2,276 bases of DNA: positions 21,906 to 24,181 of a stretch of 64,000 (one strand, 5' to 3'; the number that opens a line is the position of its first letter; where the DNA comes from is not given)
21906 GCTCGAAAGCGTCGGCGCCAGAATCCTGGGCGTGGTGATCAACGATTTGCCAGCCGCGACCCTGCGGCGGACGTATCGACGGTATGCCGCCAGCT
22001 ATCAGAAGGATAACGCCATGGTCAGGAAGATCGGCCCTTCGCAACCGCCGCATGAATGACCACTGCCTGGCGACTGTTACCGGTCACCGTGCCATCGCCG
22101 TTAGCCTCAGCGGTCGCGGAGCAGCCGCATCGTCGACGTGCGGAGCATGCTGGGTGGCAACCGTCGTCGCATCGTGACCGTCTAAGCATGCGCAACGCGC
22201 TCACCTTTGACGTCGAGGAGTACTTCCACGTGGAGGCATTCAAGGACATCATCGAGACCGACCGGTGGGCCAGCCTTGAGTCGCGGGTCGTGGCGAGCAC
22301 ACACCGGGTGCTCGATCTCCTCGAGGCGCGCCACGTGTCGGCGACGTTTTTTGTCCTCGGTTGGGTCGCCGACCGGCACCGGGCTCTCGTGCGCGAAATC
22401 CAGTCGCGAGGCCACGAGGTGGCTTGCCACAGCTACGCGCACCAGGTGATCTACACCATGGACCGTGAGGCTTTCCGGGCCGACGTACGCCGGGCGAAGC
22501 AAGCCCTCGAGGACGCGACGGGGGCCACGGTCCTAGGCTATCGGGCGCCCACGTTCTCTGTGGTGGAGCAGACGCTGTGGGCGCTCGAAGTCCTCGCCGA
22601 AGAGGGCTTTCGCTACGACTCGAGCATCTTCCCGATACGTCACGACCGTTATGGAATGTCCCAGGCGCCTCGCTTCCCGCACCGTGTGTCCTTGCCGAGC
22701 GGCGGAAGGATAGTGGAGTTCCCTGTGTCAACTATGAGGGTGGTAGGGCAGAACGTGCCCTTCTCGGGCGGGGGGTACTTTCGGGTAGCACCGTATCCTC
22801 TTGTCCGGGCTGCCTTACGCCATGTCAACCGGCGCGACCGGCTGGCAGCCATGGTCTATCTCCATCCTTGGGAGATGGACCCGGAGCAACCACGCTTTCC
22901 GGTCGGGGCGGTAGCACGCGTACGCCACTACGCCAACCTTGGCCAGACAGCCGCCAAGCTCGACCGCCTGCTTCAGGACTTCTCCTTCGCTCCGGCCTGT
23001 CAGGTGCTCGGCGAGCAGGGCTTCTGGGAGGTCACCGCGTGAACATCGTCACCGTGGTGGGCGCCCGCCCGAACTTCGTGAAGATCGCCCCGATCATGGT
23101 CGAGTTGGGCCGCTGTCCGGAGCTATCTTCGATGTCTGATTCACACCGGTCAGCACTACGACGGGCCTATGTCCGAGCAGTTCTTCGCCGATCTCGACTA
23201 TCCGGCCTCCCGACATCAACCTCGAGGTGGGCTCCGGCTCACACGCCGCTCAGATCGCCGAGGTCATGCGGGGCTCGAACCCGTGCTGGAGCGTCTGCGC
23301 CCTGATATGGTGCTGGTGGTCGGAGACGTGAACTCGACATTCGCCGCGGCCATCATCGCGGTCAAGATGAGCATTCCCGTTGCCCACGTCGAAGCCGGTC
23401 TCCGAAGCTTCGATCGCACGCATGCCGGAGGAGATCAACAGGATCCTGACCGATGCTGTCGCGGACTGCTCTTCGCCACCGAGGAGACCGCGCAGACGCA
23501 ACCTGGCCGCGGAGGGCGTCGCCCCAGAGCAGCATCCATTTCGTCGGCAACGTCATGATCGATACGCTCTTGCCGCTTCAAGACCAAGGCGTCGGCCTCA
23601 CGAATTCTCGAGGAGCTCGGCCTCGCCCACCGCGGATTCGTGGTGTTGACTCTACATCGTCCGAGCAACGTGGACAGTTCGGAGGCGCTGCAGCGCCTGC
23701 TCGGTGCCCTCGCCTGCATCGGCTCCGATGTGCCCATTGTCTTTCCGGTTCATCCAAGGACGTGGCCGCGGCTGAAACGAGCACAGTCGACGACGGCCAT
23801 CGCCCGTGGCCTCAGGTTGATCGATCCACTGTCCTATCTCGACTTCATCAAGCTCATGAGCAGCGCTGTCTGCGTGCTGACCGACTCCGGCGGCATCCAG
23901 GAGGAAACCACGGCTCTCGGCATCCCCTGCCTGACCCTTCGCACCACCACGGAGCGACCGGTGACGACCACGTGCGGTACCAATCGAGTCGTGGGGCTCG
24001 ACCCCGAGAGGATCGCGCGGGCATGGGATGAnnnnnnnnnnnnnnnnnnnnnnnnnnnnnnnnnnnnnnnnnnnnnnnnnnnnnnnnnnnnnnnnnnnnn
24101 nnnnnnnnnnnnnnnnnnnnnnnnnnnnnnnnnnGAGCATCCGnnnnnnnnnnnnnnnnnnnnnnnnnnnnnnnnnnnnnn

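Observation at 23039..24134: wecB (UDP-GlcNAc 2-epimerase) decayed by at least five frameshifts inside an otherwise intact EPS operon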

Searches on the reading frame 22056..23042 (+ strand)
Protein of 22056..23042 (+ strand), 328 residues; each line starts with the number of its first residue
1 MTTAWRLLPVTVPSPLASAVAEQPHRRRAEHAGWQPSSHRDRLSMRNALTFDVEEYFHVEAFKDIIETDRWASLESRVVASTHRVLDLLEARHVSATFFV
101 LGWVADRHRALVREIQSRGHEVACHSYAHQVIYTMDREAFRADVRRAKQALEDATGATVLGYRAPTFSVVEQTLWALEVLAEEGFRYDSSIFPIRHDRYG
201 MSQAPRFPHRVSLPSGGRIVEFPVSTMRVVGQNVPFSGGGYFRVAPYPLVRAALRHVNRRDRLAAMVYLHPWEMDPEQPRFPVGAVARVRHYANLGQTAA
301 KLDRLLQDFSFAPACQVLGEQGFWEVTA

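Call 6: search_protein_families(library=ncbifam, proteins=[window:22056-23042:+])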
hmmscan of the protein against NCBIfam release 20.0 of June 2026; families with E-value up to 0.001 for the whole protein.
window:22056-23042:+ (328 aa): 10 families
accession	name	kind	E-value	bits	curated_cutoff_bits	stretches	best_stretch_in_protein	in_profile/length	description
TIGR03006.1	pepcterm_polyde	equivalog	2.3e-113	377.8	276.2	1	47-318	1-271/272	XrtA system polysaccharide deacetylase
TIGR02764.1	spore_ybaN_pdaB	equivalog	1.7e-18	67.1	237.4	1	81-178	20-117/191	polysaccharide deacetylase family sporulation protein PdaB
TIGR04243.1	nodulat_NodB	equivalog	7.7e-16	58.2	240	1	81-165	16-101/197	chitooligosaccharide deacetylase NodB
TIGR02884.1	spore_pdaA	equivalog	6.9e-13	48.8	298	1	81-175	51-146/224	delta-lactam-biosynthetic de-N-acetylase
NF045821.1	PgAcgDacpgdA1_Bac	equivalog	1.4e-11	43.9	400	1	81-177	102-199/282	peptidoglycan-N-acetylglucosamine deacetylase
TIGR02873.1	spore_ylxY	hypoth_equivalog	8.7e-10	38.3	391.5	1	83-168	101-186/268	probable sporulation protein, polysaccharide deacetylase family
TIGR03212.1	uraD_N-term-dom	equivalog_domain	1.3e-08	34.3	424.6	1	80-191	77-184/297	allantoinase PuuE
NF045820.1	PgAcgDacpgdA_Strep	equivalog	2.4e-08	33.2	800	1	80-165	281-366/463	peptidoglycan-N-acetylglucosamine deacetylase PgdA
NF045822.1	PgAcgDacpgdA2_Bac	equivalog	6.9e-06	25.6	400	1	82-163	84-165/274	peptidoglycan-N-acetylglucosamine deacetylase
NF050820.1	PolSacchBiosHfsH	equivalog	0.00032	20.5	400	1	112-161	86-135/249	oligosaccharide deacetylase HfsH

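Call 36: find_homologous_proteins(query=window:22056-23042:+, max_evalue=1e-40)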
Query window:22056-23042:+ (328 aa): 7974 proteins with E <= 1e-40 among 8000 candidates; the best 120 are listed.
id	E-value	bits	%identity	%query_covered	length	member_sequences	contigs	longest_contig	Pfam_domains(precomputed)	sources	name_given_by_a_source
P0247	4.1e-188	643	100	87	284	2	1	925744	PF11959.14,PF01522.27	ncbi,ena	-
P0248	3.1e-133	462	71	87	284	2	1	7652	PF11959.14,PF01522.27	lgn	-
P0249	3.3e-131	456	70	86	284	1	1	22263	PF11959.14,PF01522.27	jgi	jgi:polysaccharide deacetylase family protein (PEP-CTERM system associated)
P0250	9.7e-131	454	72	85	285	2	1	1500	PF11959.14,PF01522.27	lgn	-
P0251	1.6e-130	454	70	87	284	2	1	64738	PF11959.14,PF01522.27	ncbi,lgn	-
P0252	8.4e-130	451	70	86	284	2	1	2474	PF11959.14,PF01522.27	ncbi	-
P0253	2.6e-129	450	69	87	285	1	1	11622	PF11959.14,PF01522.27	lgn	-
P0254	2.7e-129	449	70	87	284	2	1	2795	PF11959.14,PF01522.27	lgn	-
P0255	4.7e-129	449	69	87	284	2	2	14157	PF11959.14,PF01522.27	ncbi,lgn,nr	ncbi:MAG: DUF3473 domain-containing protein [Candidatus Rokubacteria bacterium]|nr:DUF3473 domain-co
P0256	9.7e-129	448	69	86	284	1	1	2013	PF11959.14,PF01522.27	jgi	-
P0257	8.6e-128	445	70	86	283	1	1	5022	PF11959.14,PF01522.27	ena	-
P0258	1.0e-127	444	70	85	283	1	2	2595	PF11959.14,PF01522.27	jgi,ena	-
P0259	1.5e-127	444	69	86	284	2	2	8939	PF11959.14,PF01522.27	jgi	jgi:polysaccharide deacetylase family protein (PEP-CTERM system associated)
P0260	5.0e-127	442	68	87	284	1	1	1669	PF11959.14,PF01522.27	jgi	jgi:polysaccharide deacetylase family protein (PEP-CTERM system associated)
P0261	5.0e-127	442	67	86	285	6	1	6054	PF11959.14,PF01522.27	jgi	jgi:polysaccharide deacetylase family protein (PEP-CTERM system associated)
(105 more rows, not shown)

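Call 37: find_encoding_contigs(protein=P0247, flank=6000, max_places=6)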
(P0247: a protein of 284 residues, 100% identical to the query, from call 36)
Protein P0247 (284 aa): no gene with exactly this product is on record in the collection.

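Call 39: find_encoding_contigs(protein=P0367, flank=4000, max_places=6)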
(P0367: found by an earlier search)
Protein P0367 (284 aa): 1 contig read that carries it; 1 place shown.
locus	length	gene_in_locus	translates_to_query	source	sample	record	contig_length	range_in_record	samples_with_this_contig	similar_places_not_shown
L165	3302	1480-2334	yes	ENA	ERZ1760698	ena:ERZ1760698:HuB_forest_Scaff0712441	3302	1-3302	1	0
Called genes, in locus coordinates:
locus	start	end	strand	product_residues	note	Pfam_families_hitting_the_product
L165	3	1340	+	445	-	?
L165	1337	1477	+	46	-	-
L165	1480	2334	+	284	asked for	PF01522:Polysacc_deac_1, PF11959:DUF3473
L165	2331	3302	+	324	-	?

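Call 56: search_protein_families(library=ncbifam, proteins=[L165:2331-3302:+], max_evalue=1e-10)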
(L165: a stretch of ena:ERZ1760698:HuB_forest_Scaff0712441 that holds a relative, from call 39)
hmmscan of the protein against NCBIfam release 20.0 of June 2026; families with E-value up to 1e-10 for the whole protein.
L165:2331-3302:+ (324 aa): 2 families
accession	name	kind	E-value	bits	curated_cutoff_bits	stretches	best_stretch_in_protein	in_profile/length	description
TIGR00236.1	wecB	equivalog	4.5e-96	322.2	210.15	1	1-324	1-325/366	non-hydrolyzing UDP-N-acetylglucosamine 2-epimerase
TIGR03568.1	NeuC_NnaA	equivalog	2.5e-22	79.2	235.9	1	2-297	2-304/365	UDP-N-acetylglucosamine 2-epimerase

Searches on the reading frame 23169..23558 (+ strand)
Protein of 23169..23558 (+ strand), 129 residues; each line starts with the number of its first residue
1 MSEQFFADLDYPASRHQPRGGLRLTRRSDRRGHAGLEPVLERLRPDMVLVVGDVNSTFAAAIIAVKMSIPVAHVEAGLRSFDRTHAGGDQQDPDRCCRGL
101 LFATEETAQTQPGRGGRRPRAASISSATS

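Call 56: search_protein_families(library=ncbifam, proteins=[L165:2331-3302:+], max_evalue=1e-10)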
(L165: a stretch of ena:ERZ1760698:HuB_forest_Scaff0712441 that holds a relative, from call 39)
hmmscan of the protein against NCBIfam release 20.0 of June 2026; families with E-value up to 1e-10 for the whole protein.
L165:2331-3302:+ (324 aa): 2 families
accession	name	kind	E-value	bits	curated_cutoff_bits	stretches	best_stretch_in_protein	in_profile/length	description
TIGR00236.1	wecB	equivalog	4.5e-96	322.2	210.15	1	1-324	1-325/366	non-hydrolyzing UDP-N-acetylglucosamine 2-epimerase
TIGR03568.1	NeuC_NnaA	equivalog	2.5e-22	79.2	235.9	1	2-297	2-304/365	UDP-N-acetylglucosamine 2-epimerase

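Call 63: search_protein_families(library=pfam, proteins=[window:23169-23558:+], max_evalue=0.01)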
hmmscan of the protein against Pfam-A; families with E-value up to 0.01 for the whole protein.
window:23169-23558:+ (129 aa): 1 family
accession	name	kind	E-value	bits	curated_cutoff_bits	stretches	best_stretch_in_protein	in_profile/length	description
PF02350.25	Epimerase_2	-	5.2e-21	75.3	30.6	1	1-84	24-107/347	UDP-N-acetylglucosamine 2-epimerase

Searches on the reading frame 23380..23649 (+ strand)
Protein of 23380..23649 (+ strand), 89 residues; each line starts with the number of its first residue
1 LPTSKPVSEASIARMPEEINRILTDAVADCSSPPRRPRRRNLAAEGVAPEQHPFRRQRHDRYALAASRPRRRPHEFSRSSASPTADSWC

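Call 63: search_protein_families(library=pfam, proteins=[window:23380-23649:+], max_evalue=0.01)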
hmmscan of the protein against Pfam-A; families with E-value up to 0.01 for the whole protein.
window:23380-23649:+ (89 aa): 1 family
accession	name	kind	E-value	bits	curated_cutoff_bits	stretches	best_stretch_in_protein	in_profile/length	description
PF02350.25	Epimerase_2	-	3.8e-05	23.2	30.6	1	15-50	110-145/347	UDP-N-acetylglucosamine 2-epimerase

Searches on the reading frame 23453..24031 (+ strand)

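Call 56: search_protein_families(library=ncbifam, proteins=[L165:2331-3302:+], max_evalue=1e-10)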
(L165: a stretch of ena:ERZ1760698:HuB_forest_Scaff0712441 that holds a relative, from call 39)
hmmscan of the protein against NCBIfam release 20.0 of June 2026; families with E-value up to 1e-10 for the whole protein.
L165:2331-3302:+ (324 aa): 2 families
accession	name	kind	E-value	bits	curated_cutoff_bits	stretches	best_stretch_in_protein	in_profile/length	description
TIGR00236.1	wecB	equivalog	4.5e-96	322.2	210.15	1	1-324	1-325/366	non-hydrolyzing UDP-N-acetylglucosamine 2-epimerase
TIGR03568.1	NeuC_NnaA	equivalog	2.5e-22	79.2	235.9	1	2-297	2-304/365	UDP-N-acetylglucosamine 2-epimerase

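Call 63: search_protein_families(library=pfam, proteins=[window:23453-24031:+], max_evalue=0.01)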
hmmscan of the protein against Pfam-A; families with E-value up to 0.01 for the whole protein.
window:23453-24031:+ (192 aa): 0 families
